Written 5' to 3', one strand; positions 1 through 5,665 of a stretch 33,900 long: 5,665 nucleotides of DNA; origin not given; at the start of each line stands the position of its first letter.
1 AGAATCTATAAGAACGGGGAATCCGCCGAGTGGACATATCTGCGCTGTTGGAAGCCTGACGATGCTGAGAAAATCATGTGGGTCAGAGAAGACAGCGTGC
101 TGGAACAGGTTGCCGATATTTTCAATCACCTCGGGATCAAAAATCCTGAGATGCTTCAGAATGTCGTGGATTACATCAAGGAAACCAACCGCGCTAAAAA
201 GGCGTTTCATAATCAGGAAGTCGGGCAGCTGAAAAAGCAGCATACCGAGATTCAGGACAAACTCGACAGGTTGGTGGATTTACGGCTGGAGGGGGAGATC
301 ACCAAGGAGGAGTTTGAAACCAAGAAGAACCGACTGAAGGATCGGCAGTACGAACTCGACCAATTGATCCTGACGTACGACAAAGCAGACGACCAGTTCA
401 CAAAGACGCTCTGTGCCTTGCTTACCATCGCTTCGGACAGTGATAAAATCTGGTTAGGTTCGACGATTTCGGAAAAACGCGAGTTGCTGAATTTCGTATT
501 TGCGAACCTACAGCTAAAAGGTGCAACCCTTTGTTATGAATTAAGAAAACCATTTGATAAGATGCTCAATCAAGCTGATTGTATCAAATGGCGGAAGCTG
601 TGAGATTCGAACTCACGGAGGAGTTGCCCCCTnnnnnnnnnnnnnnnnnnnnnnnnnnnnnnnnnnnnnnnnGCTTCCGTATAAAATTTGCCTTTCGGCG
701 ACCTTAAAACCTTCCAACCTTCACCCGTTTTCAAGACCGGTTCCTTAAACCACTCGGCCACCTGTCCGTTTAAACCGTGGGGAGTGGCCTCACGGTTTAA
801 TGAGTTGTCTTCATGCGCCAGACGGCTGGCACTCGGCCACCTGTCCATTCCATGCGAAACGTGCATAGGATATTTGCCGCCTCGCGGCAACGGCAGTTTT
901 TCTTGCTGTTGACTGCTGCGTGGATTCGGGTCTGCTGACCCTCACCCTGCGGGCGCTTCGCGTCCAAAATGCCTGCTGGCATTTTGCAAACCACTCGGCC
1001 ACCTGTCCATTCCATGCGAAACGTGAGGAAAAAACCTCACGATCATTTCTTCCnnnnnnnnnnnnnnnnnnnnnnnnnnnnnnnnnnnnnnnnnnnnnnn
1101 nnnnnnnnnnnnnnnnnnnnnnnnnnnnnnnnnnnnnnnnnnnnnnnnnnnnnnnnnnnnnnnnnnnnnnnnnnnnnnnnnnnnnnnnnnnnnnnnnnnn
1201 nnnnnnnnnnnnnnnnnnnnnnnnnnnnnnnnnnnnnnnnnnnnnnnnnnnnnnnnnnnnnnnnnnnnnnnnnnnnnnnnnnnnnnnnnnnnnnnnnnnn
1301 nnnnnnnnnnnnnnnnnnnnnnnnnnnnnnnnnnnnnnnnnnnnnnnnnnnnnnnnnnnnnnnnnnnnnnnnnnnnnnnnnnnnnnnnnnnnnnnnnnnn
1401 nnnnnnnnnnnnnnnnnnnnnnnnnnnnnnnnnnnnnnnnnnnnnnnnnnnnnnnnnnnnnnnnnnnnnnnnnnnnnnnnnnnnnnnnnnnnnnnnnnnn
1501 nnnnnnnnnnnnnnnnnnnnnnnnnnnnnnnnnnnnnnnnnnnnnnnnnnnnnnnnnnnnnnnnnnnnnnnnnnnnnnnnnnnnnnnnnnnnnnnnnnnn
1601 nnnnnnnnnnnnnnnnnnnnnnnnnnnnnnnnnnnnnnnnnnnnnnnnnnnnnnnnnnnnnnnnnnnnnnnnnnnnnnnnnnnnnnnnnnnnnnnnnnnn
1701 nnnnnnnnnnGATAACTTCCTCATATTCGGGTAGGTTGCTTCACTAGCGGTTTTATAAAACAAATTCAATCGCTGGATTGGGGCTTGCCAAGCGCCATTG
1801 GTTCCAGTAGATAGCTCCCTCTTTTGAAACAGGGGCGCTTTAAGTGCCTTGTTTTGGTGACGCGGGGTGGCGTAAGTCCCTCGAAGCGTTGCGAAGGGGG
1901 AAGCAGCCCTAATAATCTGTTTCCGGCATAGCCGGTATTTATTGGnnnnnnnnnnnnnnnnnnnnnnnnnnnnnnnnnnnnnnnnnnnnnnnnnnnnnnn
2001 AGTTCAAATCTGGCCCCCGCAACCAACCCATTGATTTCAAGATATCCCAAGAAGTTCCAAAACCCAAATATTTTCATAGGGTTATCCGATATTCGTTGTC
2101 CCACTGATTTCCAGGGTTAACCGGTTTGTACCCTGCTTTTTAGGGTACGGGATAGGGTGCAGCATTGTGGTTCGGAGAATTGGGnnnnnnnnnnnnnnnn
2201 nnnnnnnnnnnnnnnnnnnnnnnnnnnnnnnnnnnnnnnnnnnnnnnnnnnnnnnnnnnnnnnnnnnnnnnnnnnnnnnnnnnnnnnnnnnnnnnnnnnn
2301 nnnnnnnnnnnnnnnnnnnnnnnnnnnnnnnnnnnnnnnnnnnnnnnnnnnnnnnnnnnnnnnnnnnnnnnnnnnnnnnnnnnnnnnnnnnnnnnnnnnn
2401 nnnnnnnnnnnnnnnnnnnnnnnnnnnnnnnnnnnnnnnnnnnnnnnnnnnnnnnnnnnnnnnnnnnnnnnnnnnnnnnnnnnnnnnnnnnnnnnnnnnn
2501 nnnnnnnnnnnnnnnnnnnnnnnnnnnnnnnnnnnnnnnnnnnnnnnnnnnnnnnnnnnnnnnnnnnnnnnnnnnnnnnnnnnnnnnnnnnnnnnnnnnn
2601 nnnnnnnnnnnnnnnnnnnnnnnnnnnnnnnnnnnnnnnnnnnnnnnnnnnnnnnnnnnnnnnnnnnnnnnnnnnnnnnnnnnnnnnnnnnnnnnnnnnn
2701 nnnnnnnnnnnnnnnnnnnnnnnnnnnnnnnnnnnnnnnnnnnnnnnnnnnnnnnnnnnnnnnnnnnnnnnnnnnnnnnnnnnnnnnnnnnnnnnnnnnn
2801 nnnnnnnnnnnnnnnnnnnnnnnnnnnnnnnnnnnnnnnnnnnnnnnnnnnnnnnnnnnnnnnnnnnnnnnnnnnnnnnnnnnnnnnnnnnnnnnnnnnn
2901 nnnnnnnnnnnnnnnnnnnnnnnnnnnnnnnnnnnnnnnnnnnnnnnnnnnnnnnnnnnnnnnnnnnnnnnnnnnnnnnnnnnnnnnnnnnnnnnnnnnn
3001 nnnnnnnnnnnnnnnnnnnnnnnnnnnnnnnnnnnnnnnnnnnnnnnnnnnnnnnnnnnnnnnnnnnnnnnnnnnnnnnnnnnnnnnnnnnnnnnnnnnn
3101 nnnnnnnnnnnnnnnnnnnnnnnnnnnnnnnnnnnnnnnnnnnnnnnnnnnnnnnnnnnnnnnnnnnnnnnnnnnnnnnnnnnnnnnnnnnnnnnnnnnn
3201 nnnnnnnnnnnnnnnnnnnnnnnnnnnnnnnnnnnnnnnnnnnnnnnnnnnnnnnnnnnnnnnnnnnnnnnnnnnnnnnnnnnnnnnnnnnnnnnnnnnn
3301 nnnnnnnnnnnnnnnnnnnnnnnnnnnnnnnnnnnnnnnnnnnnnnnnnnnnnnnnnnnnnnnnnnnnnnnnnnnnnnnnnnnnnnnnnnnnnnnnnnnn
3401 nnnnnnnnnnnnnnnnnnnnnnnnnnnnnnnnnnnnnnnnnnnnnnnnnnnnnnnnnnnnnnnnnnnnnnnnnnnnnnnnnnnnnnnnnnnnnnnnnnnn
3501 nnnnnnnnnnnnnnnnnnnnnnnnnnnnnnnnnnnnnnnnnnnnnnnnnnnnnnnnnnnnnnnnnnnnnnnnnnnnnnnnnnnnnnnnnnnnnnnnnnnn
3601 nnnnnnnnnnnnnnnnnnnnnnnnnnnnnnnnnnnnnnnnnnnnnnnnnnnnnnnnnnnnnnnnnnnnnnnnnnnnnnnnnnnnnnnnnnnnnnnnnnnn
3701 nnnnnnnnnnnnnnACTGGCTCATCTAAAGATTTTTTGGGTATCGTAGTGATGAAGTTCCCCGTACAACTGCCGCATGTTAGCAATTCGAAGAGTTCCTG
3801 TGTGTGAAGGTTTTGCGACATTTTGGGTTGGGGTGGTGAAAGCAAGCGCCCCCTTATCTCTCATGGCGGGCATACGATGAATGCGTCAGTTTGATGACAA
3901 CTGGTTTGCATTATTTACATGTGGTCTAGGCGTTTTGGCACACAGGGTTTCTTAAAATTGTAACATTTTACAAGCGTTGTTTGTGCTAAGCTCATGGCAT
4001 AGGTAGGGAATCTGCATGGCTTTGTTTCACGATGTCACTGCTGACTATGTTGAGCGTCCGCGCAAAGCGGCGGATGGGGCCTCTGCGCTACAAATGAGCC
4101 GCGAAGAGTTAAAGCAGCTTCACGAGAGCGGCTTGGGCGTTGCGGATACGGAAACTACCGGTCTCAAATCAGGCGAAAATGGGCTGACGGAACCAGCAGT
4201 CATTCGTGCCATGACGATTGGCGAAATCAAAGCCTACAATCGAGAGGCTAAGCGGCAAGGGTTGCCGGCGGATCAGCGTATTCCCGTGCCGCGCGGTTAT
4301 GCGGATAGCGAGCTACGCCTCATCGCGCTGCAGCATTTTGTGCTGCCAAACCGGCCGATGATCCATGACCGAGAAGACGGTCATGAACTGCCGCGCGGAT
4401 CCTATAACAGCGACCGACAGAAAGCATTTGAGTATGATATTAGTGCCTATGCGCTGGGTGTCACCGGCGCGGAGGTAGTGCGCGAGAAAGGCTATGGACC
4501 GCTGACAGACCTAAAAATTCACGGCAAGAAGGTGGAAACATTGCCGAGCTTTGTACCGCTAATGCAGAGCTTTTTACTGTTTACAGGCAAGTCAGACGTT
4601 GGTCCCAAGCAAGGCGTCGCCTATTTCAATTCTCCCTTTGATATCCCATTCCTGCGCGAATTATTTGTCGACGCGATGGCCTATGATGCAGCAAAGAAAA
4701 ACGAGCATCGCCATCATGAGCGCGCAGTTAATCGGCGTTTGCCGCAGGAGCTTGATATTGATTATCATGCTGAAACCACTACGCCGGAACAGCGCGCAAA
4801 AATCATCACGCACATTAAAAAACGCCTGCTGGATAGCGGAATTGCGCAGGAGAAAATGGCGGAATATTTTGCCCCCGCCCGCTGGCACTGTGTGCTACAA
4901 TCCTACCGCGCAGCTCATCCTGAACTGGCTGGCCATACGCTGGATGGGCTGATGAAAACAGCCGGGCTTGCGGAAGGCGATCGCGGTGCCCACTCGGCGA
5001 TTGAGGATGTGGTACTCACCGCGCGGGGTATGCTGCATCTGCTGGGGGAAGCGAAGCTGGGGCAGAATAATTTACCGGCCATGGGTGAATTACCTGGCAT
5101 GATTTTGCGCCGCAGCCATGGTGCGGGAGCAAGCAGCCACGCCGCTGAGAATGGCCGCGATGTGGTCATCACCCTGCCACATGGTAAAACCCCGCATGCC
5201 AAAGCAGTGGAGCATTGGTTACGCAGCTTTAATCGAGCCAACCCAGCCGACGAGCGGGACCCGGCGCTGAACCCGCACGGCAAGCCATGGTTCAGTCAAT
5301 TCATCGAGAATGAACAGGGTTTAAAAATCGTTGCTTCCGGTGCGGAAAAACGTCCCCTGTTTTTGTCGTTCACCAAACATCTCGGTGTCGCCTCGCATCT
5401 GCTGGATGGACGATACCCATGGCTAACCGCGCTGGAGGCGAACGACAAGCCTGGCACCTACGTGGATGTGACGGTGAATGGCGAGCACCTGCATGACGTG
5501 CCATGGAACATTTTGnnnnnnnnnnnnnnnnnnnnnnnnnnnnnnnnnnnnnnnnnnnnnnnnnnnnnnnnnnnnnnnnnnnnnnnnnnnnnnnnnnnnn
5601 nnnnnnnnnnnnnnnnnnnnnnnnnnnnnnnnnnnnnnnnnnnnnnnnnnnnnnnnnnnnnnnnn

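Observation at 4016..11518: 2500-aa ORF: expanded DEDDh exonuclease head, about 1300 aa of unassignable helical sequence, and an apparently split PIN-like module, with no NTPase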

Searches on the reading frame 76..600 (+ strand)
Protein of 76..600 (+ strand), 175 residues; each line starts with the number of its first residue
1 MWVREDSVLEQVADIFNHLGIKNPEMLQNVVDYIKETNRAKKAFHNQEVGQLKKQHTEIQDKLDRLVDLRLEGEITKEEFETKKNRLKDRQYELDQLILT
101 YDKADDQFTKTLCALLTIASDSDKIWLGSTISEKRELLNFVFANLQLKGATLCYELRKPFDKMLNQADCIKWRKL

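Call 5: search_protein_families(library=pfam, proteins=[window:76-600:+], max_evalue=0.1)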
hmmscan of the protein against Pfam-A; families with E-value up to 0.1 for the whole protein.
window:76-600:+ (175 aa): 6 families
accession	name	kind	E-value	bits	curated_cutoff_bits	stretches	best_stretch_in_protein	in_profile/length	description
PF09851.14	SHOCT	-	1.7e-06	28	27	1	61-87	1-27/28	Short C-terminal domain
PF05120.17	GvpG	-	0.00031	21.3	30.6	1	57-90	31-64/67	Gas vesicle protein G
PF06401.16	Alpha-2-MRAP_C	-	0.0068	16.9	24.3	1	29-84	62-119/213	Alpha-2-macroglobulin RAP, C-terminal domain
PF12632.12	Vezatin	-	0.015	15.2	22.3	1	66-165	150-250/282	Mysoin-binding motif of peroxisomes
PF10614.14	CsgF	-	0.03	14.9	25.8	1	44-110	49-116/132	Type VIII secretion system (T8SS), CsgF protein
PF07531.19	TAFH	-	0.071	13.5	27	0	53-83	17-47/90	NHR1 homology to TAF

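Call 6: search_protein_families(library=phrogs, proteins=[window:76-600:+], max_evalue=0.01)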
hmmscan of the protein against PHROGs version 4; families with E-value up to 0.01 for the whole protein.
window:76-600:+ (175 aa): 3 families
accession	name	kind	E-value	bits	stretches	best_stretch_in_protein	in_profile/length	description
phrog_95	-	integration and excision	1.4e-08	34.8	1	3-148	420-556/651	integrase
phrog_2700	-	unknown function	2.2e-06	28.3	1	25-87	264-328/331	-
phrog_8246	-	unknown function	0.0027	18.4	1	35-100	104-169/325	-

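Call 42: search_protein_families(library=ncbifam, proteins=[window:76-600:+], max_evalue=0.01)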
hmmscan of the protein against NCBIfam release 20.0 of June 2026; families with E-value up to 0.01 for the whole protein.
window:76-600:+ (175 aa): 3 families
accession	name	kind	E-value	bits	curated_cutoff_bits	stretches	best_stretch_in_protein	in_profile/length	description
NF047347.1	SCCmet_CcrC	equivalog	9.3e-05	21.1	900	1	23-106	371-457/558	cassette chromosome recombinase CcrC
TIGR00998.1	8a0101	subfamily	0.0022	17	390.8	1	43-109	111-177/334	EmrA/EmrK family multidrug efflux transporter periplasmic adaptor subunit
NF047343.1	SCCmet_CcrB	equivalog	0.0048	15.6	900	1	5-102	353-449/542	cassette chromosome recombinase CcrB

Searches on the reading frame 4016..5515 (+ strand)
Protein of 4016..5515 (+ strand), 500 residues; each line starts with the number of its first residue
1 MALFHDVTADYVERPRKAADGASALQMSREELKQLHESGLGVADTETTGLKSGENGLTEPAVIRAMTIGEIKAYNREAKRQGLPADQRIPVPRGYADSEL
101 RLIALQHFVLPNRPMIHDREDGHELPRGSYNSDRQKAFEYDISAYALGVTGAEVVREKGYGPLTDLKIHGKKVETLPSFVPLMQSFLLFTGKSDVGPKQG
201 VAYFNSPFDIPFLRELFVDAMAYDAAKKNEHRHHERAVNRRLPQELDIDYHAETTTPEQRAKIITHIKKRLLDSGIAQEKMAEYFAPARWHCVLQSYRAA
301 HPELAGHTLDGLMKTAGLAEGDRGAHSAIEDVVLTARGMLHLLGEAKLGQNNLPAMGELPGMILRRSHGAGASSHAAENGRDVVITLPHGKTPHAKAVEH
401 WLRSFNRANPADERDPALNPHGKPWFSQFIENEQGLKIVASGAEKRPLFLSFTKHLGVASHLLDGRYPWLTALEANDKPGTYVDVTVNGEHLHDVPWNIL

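Call 23: search_protein_families(library=pfam, proteins=[window:4016-5275:+], max_evalue=10)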
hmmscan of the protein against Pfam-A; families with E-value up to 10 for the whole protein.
window:4016-5275:+ (420 aa): 1 family
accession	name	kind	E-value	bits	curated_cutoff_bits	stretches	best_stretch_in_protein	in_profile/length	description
PF00929.31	RNase_T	-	2e-06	28.9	24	2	287-336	114-161/164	Exonuclease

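Call 37: search_solved_structures(query=window:4016-5275:+, max_evalue=1, show_alignments=2)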
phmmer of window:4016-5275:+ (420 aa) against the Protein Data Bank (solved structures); distinct sequences matched with E-value up to 1: 0.

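Call 42: search_protein_families(library=ncbifam, proteins=[window:4016-5275:+], max_evalue=0.01)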
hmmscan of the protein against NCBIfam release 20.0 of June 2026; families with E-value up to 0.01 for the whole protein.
window:4016-5275:+ (420 aa): 0 families

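Call 91: search_dna_similar(query=window:4016-5515:+, collection=phages, mode=protein, max_evalue=0.01, max_rows=25)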
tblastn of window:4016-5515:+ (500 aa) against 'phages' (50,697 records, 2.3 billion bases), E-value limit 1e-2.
No match.
